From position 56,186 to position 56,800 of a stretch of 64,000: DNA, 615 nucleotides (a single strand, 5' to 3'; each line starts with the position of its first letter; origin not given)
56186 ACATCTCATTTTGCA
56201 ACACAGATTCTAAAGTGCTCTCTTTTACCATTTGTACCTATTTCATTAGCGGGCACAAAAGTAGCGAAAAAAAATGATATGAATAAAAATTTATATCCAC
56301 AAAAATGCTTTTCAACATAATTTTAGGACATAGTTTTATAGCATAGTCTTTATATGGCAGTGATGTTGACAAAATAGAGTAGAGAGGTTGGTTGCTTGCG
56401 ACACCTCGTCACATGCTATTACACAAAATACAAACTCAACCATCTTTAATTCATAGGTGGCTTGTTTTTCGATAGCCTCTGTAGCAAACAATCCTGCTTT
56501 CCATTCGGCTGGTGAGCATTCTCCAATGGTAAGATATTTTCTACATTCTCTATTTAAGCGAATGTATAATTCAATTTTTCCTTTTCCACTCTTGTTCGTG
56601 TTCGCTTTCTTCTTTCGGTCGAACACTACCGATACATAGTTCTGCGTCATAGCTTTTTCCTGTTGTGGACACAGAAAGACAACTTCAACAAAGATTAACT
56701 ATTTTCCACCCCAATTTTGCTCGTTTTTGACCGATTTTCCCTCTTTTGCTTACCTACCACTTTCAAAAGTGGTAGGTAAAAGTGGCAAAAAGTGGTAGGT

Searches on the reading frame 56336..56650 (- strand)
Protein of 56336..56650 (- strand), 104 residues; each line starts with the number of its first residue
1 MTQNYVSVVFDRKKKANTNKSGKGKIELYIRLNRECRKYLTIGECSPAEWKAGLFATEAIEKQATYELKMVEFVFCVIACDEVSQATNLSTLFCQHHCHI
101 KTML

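Call 4: search_protein_families(library=pfam, proteins=[window:56336-56650:-], max_evalue=0.01)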
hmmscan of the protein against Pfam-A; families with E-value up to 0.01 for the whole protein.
window:56336-56650:- (104 aa): 0 families

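Call 5: search_protein_families(library=phrogs, proteins=[window:56336-56650:-], max_evalue=0.01)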
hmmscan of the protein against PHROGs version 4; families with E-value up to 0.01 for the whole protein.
window:56336-56650:- (104 aa): 0 families

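Call 36: search_protein_families(library=pfam, proteins=[window:56336-56650:-], max_evalue=10)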
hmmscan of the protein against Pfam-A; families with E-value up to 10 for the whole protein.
window:56336-56650:- (104 aa): 0 families

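Call 37: search_dna_similar(query=window:56336-56650:-, collection=phages, mode=protein, max_evalue=1)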
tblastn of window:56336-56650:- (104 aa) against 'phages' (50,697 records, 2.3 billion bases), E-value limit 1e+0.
No match.

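Call 75: find_homologous_proteins(query=window:56336-56650:-, max_evalue=0.001)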
Query window:56336-56650:- (104 aa): 12 proteins with E <= 0.001 among 13 candidates.
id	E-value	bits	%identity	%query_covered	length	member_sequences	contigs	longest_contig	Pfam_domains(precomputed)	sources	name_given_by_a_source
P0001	8.3e-62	223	98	100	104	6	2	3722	-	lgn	-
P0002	3.4e-40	154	99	71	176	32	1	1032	-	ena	-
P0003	4.4e-37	144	92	71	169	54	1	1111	-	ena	-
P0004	2.3e-34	135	97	63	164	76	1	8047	-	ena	-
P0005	2.0e-32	129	89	71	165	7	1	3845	-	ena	-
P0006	9.0e-29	117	90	60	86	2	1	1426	-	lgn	-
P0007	1.8e-24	104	72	71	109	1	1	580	-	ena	-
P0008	9.4e-24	101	80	58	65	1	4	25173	-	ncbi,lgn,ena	-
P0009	4.9e-21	93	81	60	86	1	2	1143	-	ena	-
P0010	4.1e-17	80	59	66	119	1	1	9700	-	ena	-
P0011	2.1e-13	68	95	36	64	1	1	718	-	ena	-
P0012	6.1e-9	54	97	30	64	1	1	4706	-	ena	-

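Call 77: find_encoding_contigs(protein=P0004, flank=8000, max_places=4)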
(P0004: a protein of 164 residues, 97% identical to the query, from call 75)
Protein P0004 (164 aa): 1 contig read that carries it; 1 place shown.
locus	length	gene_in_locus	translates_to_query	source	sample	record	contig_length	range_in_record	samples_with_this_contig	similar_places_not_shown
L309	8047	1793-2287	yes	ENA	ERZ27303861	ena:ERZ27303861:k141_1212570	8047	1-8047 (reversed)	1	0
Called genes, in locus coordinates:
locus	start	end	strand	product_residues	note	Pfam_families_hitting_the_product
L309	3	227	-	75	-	?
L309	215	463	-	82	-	-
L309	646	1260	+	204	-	PF00717:Peptidase_S24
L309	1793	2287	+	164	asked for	-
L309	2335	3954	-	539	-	PF03349:Toluene_X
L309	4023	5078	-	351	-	-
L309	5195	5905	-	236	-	PF05175:MTS, PF01170:UPF0020 (weak), PF06325:PrmA (weak), PF13847:Methyltransf_31 (weak), PF13649:Methyltransf_25 (faint), PF07669:Eco57I (faint)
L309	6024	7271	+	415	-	PF02687:FtsX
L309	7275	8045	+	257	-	?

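Call 78: find_encoding_contigs(protein=P0008, flank=10000, max_places=4)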
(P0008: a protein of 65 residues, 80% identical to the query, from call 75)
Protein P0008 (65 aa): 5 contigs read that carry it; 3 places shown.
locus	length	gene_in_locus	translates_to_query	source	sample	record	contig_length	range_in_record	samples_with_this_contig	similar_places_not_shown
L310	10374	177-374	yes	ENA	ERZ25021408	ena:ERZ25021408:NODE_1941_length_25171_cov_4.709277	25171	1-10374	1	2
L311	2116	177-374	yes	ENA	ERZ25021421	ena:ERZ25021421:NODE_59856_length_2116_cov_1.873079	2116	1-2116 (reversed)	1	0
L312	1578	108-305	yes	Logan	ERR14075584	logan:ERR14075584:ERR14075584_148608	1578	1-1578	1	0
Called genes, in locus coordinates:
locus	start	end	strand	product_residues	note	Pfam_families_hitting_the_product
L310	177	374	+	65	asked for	-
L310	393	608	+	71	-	-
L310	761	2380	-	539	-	PF03349:Toluene_X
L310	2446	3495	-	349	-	-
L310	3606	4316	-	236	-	PF05175:MTS, PF01170:UPF0020 (weak), PF06325:PrmA (weak), PF13847:Methyltransf_31, PF13649:Methyltransf_25 (weak), PF07669:Eco57I (weak)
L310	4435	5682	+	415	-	PF12704:MacB_PCD (weak), PF02687:FtsX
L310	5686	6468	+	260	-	PF02535:Zip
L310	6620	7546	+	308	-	PF00126:HTH_1, PF03466:LysR_substrate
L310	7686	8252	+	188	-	PF00578:AhpC-TSA, PF08534:Redoxin, PF10417:1-cysPrx_C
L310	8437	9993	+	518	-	PF00890:FAD_binding_2 (faint), PF13192:Thioredoxin_3 (weak), PF01134:GIDA (faint), PF01946:Thi4 (weak), PF07992:Pyr_redox_2, PF13450:NAD_binding_8 (weak), PF13738:Pyr_redox_3, PF00070:Pyr_redox, +3 more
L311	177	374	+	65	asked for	-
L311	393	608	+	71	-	-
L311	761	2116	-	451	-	?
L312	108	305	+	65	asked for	-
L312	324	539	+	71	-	-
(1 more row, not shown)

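Call 91: find_encoding_contigs(protein=P0010, flank=10000, max_places=3)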
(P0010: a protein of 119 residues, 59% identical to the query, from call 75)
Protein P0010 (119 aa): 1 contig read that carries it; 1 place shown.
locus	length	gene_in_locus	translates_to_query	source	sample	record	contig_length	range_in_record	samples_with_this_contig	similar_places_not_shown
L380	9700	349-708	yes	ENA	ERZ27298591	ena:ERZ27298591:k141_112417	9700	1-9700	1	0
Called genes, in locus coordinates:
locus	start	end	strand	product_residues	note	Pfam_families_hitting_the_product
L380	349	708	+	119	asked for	-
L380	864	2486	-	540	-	PF03349:Toluene_X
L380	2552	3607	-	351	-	-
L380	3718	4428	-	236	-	PF05175:MTS, PF01170:UPF0020 (weak), PF06325:PrmA (weak), PF13847:Methyltransf_31 (weak), PF13649:Methyltransf_25 (weak), PF07669:Eco57I (weak)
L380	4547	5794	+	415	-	PF12704:MacB_PCD (weak), PF02687:FtsX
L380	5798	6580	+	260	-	PF02535:Zip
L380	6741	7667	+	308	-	PF00126:HTH_1, PF03466:LysR_substrate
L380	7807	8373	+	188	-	PF00578:AhpC-TSA, PF08534:Redoxin, PF10417:1-cysPrx_C (weak)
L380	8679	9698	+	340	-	?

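Call 92: find_related_loci(query=P0002, collection=viral_contigs, flank=8000)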
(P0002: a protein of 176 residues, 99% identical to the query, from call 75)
Query P0002 (176 aa) in viral_contigs; peptide patterns used: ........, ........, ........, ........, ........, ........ (x = any residue, [..] = any of these).
13 stretches matched a pattern; 1 encode a relative of the query (tblastn E <= 1e-3); 1 distinct loci.
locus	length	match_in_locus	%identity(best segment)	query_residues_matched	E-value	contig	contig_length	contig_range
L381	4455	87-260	46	77-140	1e-12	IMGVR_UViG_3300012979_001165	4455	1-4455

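Call 96: find_homologous_proteins(query=L381:3-1025:+, max_evalue=1e-20)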
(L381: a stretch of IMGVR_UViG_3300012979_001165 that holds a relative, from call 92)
Query L381:3-1025:+ (341 aa): 2277 proteins with E <= 1e-20 among 4095 candidates; the best 120 are listed.
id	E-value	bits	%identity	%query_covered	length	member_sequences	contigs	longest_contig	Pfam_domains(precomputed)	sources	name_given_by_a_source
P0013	2.3e-216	735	95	100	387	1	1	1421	PF13102.13,PF00589.28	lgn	-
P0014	3.8e-216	735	95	100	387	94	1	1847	PF13102.13,PF00589.28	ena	-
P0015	4.0e-214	728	94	100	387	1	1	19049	PF13102.13,PF00589.28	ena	-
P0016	3.8e-211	718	93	100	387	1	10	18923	PF13102.13,PF00589.28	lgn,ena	-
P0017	1.5e-210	716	93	100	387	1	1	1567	PF13102.13,PF00589.28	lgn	-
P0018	4.7e-210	715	93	100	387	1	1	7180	PF13102.13,PF00589.28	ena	-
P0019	6.5e-210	714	93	100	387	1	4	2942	PF13102.13,PF00589.28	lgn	-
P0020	4.0e-202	689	89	100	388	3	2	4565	PF13102.13,PF00589.28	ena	-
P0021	1.8e-198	677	87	99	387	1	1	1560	PF13102.13,PF00589.28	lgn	-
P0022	1.0e-196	671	88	99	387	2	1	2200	PF13102.13,PF00589.28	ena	-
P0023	2.0e-195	667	88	99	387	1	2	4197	PF13102.13,PF00589.28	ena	-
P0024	3.5e-195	666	88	99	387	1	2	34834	PF13102.13,PF00589.28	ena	-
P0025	2.7e-193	660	86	99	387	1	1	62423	PF13102.13,PF00589.28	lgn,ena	-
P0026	8.0e-192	655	85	99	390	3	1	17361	PF13102.13,PF00589.28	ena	-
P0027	3.0e-187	640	85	99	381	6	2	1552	PF13102.13,PF00589.28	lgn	-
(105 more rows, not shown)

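Call 97: find_encoding_contigs(protein=P0025, flank=10000, max_places=2)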
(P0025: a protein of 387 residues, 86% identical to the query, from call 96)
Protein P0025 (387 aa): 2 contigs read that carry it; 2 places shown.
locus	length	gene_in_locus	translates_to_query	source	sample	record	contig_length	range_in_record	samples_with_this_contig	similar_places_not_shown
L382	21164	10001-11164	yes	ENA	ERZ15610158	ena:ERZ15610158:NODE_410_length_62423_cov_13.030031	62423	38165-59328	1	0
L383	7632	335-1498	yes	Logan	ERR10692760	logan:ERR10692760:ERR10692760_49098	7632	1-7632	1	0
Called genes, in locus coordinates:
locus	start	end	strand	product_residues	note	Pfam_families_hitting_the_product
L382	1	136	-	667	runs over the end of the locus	PF22745:Nlig-Ia, PF01653:DNA_ligase_aden, PF03120:OB_DNA_ligase, PF03119:DNA_ligase_ZBD, PF14520:HHH_5 (weak), PF12826:HHH_2, PF14520:HHH_5 (weak), PF00533:BRCT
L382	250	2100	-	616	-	PF03235:GmrSD_N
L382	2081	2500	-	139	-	-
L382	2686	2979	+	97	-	PF09907:HigB_toxin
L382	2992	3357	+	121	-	PF01381:HTH_3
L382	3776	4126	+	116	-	PF05534:HicB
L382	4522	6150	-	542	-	PF00118:Cpn60_TCP1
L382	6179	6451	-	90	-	PF00166:Cpn10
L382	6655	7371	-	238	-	PF01553:Acyltransferase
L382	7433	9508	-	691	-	PF00795:CN_hydrolase, PF02540:NAD_synthase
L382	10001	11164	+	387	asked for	PF13102:Phage_int_SAM_5, PF00589:Phage_integrase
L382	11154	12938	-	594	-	-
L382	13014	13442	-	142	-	-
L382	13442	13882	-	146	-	PF13744:HTH_37 (weak), PF13560:HTH_31 (weak), PF12844:HTH_19 (weak), PF13443:HTH_26 (weak), PF01381:HTH_3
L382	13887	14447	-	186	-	-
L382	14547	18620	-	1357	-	PF10145:PhageMin_Tail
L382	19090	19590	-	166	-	-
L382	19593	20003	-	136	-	PF01510:Amidase_2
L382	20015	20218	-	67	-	-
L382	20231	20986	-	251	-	-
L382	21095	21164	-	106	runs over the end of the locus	PF13744:HTH_37 (weak), PF12844:HTH_19, PF13560:HTH_31, PF01381:HTH_3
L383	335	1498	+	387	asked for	PF13102:Phage_int_SAM_5, PF00589:Phage_integrase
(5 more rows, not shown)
